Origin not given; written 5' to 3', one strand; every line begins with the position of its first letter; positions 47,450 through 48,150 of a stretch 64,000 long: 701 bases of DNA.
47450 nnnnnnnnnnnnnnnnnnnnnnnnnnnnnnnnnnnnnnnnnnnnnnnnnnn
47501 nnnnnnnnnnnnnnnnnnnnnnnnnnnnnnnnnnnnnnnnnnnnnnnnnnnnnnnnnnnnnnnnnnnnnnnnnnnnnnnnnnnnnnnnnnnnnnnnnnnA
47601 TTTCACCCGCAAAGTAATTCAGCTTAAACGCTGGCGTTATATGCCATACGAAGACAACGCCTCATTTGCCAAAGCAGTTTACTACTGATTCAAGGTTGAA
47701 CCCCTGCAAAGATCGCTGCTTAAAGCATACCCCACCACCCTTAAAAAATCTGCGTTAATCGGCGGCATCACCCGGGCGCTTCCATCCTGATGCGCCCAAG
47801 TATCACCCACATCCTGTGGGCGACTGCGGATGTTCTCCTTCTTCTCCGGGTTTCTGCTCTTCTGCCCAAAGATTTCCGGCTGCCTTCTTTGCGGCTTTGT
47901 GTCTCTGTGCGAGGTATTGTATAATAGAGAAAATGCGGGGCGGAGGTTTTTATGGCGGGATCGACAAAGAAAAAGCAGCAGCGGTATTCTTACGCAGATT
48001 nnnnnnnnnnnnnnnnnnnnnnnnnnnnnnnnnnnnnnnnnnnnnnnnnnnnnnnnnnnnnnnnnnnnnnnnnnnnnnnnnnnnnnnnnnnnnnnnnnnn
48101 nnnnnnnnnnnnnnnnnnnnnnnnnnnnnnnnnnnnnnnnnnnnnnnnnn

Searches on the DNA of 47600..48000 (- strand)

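Call 34: build_rna_model(alignment_id=A2, structure=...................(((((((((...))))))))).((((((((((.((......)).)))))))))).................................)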
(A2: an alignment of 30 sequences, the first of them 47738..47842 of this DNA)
Model R1 built from alignment A2 (30 sequences, 106 columns); structure: as given.
model positions 105; base pairs 21; branch points 1; effective number of sequences 1.46; information 0.59 bits per position. Calibrated on 0.2 Mb of random sequence (short: E-values are rough).
structure used (alignment columns):
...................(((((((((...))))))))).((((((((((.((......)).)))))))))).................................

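Call 35: search_with_rna_model(model_id=R1, sources=[window, L005, L006, L008, L009, L010, L011, L012, L015, L016, L017, L018, L019, L020, L022, L023, L024, L025, L026, L027, L028, L029, L030, L031, L032, L033, L034, L035, L036, L037, L038, L039, L040, L041, L042, L043, L044, L045, L046, L047, L048, L049, L050, L052, L053], max_evalue=1)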
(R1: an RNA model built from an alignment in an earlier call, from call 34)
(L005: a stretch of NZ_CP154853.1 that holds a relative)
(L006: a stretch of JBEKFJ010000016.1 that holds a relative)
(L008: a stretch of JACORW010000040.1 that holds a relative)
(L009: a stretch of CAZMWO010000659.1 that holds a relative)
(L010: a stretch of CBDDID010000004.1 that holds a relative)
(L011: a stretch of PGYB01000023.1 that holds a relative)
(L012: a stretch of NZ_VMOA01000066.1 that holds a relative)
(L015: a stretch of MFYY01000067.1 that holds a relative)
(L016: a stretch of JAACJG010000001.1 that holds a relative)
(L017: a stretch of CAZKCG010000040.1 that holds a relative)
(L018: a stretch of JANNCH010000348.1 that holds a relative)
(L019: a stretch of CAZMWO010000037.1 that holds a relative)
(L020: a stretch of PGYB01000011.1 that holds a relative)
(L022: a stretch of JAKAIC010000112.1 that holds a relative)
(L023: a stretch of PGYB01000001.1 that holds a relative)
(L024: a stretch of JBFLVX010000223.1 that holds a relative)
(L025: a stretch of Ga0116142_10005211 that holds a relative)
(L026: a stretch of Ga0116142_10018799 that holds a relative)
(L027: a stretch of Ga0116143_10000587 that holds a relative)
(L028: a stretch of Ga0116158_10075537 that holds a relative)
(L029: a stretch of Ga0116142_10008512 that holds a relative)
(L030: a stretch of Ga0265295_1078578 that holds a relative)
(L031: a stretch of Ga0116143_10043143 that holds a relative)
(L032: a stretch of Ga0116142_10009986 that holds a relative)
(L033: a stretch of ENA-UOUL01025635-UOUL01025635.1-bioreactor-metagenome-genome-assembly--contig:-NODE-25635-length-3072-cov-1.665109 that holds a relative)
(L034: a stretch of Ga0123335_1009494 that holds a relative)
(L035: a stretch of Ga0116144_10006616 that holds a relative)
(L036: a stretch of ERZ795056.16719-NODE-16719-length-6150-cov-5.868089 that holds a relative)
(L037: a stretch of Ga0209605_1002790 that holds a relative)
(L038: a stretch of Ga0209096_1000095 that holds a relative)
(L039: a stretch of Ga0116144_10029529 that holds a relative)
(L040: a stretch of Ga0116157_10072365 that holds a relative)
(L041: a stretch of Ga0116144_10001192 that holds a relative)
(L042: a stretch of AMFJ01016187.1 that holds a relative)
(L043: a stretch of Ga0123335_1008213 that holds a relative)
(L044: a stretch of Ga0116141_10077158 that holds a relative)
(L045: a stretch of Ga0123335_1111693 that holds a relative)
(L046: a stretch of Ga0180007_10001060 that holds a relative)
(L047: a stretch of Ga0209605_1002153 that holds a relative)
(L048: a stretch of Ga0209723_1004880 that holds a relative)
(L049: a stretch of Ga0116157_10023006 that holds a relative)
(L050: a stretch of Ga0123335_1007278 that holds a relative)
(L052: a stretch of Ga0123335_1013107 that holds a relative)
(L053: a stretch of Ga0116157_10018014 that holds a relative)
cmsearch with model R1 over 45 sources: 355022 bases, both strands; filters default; matches with E-value up to 1: 80.
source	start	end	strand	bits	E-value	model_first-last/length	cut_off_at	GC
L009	1957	2062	-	123.2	1.1e-36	1-105/105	no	0.49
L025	2622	2727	-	120.2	1e-35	1-105/105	no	0.54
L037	3939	4044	-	120.2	1e-35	1-105/105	no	0.54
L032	5481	5585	+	119.2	2e-35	1-105/105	no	0.52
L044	543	647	-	119.2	2e-35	1-105/105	no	0.52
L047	7013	7117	-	119.2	2e-35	1-105/105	no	0.52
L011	662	766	-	118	5.1e-35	1-105/105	no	0.51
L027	4153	4257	+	117.3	8.4e-35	1-105/105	no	0.5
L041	8482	8586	+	117.3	8.4e-35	1-105/105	no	0.5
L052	3495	3599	+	117.3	8.7e-35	1-105/105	no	0.5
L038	410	514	-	117.3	8.8e-35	1-105/105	no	0.54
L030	845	950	+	117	1.1e-34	1-105/105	no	0.53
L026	3811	3915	-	116.8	1.2e-34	1-105/105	no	0.55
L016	326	430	+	116.7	1.4e-34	1-105/105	no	0.56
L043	6340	6444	+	116.6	1.5e-34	1-105/105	no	0.53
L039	384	489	-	116.5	1.6e-34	1-105/105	no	0.56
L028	4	109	-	116.5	1.6e-34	1-105/105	no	0.56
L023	7699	7804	-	116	2.2e-34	1-105/105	no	0.58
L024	1454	1559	-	115.8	2.7e-34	1-105/105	no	0.58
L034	8609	8713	-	115.6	3.2e-34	1-105/105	no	0.48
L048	11638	11743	-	115.5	3.3e-34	1-105/105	no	0.54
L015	841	946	+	114.4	7.4e-34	1-105/105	no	0.58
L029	7267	7372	-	112.4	3.4e-33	1-105/105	no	0.58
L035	4916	5021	+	112.4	3.4e-33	1-105/105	no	0.58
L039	135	239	-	112.2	4e-33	1-105/105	no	0.54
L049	4395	4499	-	111.7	5.5e-33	1-105/105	no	0.5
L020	2834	2939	+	110.7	1.2e-32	1-105/105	no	0.56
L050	1425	1530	+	108.8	5e-32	1-105/105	no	0.49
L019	7137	7242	+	107.9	1e-31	1-105/105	no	0.56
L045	934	1038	+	105.8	4.8e-31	1-105/105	no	0.6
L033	2741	2846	-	103.9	2e-30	1-105/105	no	0.59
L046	1163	1267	+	102.8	4.3e-30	1-105/105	no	0.56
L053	3412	3516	-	102.8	4.5e-30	1-105/105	no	0.54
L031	2128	2232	+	101.5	1.2e-29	1-105/105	no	0.58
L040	1870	1974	-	96.4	5.3e-28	1-105/105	no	0.61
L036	6068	6150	-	93.1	6.3e-27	23-105/105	5'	0.57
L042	1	84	+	85.5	1.8e-24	23-105/105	5'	0.58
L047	1198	1302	+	74.7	6e-21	1-105/105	no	0.54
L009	1826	1876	-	23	0.00035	1-105/105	no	0.47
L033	2652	2701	+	22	0.00077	1-105/105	no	0.46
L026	3666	3716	-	21.8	0.00085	1-105/105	no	0.47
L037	3812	3862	-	21.4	0.0012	1-105/105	no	0.49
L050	1370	1419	+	20.2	0.0029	1-105/105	no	0.48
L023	7900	7954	+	19.7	0.0041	20-74/105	no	0.75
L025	2485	2535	-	19.5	0.005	1-105/105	no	0.51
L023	2580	2630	-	18.8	0.0081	1-105/105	no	0.47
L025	4590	4640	-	18.5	0.01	1-105/105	no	0.47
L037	6069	6119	-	18.5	0.01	1-105/105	no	0.47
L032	6142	6192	-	18.4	0.011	1-105/105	no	0.51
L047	6406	6456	+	18.4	0.011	1-105/105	no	0.51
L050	116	166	+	18.1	0.014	1-105/105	no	0.43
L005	3192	3278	-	17.6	0.021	1-105/105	no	0.47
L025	7437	7486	-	17.5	0.022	1-105/105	no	0.46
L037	8916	8965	-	17.5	0.022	1-105/105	no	0.46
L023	2496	2546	-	17.3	0.025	1-105/105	no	0.47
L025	3947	3996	+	17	0.031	1-105/105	no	0.48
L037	5264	5313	+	17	0.031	1-105/105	no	0.48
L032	6020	6069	+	16.8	0.037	1-105/105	no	0.44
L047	6529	6578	-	16.8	0.037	1-105/105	no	0.44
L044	59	108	-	16.3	0.052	1-105/105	no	0.46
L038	442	473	+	15.2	0.12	42-73/105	no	0.69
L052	3821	3870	-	14.9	0.15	1-105/105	no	0.44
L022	2439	2540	-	14.7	0.17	1-105/105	no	0.63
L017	7876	7968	+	14.2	0.26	1-105/105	no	0.51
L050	228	277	-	13.5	0.43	1-105/105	no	0.46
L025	4036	4077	-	13.4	0.48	1-105/105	no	0.45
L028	37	68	+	13.3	0.5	42-73/105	no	0.66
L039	417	448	+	13.3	0.5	42-73/105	no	0.66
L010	1404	1418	-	13.2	0.55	23-37/105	no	0.67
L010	1025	1039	-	13.2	0.55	23-37/105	no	0.67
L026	3813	3905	+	13.1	0.6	1-105/105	no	0.57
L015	882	913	-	12.9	0.69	42-73/105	no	0.69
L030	886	917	-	12.9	0.69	42-73/105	no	0.69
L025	4389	4447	+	12.8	0.73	1-105/105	no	0.46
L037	5868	5926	+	12.8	0.73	1-105/105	no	0.46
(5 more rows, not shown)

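Call 55: search_dna_similar(query=window:47730-47920:-, collection=plasmids, mode=distant, max_evalue=0.01, max_rows=15)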
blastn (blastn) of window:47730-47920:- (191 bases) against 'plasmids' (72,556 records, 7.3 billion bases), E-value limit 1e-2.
No match.

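Call 56: search_dna_similar(query=window:47730-47920:-, collection=phages, mode=distant, max_evalue=0.01, max_rows=15)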
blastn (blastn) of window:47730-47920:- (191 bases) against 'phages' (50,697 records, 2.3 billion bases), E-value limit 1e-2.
No match.
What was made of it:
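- Tried and rejected: BLAST: the composite found no match in PLSDB plasmids or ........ phages (calls 55, 56).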

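Call 71: search_rna_families(source=window, start=47600, end=48000, threshold=evalue, max_evalue=10)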
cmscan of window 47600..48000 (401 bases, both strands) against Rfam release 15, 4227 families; matches with E-value up to 10: 2.
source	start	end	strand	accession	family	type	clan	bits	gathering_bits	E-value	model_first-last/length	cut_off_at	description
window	47704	47820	+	RF01690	Bacillaceae-1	Gene; sRNA;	-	15.6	35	2.3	1-67/67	no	Bacillaceae-1 RNA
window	47774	47811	-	RF00039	DicF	Gene; antisense;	-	12.3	48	6.1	1-52/52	no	DicF RNA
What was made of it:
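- On Bacillaceae-1 RNA (RF01690): The hit in call 71 scored 15.6 bits with E=2.3.
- Closest known: Bacillaceae-1 RNA motif. Different: The window scores 15.6 bits against a gathering score of 35 (call 71).
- RF01690 is the best, though sub-threshold, Rfam hit (call 71).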

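Call 76: search_with_rna_model(model_id=R1, sources=[L054, L055, L056, L297, L301], max_evalue=1)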
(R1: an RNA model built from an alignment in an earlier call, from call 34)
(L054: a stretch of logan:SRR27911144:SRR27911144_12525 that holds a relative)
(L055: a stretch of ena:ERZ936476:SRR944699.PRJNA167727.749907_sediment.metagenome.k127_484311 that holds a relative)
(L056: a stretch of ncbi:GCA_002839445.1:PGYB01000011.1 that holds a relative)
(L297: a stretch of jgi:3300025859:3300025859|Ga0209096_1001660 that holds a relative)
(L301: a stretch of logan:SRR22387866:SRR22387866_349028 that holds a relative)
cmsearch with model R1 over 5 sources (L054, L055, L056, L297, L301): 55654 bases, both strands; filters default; matches with E-value up to 1: 2.
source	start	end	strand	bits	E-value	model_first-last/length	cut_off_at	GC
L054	2763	2813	-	19.9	0.00058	1-105/105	no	0.41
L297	8811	8861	+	14.8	0.026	1-105/105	no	0.51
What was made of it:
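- There is no core in 55.6 kb of syntenic DNA from four relatives (call 76).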
